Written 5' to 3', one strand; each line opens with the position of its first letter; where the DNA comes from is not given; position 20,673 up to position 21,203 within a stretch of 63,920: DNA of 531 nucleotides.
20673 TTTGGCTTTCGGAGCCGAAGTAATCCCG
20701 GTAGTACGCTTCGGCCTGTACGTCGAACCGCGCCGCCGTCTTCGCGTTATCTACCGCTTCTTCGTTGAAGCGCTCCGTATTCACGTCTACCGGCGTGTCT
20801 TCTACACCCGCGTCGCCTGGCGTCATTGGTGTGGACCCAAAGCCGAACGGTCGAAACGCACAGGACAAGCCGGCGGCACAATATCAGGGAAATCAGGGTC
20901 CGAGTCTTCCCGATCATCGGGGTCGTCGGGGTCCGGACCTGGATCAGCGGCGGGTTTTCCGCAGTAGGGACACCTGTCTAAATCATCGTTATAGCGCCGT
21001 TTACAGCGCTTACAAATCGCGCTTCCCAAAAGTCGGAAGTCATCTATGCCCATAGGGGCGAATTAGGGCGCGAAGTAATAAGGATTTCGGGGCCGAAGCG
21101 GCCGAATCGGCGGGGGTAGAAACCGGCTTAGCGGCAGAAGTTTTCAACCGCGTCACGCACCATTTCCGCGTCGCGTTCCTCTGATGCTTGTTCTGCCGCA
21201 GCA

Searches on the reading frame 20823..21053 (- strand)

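Call 73: search_protein_families(library=pfam, proteins=[window:20823-21053:-], max_evalue=0.01)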
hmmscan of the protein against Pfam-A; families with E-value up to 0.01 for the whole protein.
window:20823-21053:- (76 aa): 5 families
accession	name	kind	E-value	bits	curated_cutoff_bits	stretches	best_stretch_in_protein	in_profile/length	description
PF18912.6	DZR_2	-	0.0041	17.4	27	1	11-37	21-48/56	Double zinc ribbon domain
PF12773.13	DZR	-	0.0046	17.5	27.3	1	12-34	13-33/45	Double zinc ribbon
PF24460.1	DUF7575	-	0.0048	16.7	28.5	1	14-34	6-26/28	Domain of unknown function (DUF7575)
PF13920.12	zf-C3HC4_3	-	0.0055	16.9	27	1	12-34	24-45/49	Zinc finger, C3HC4 type (RING finger)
PF17032.10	Zn_ribbon_15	-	0.0058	17.9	28.9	1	11-32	52-73/73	zinc-ribbon family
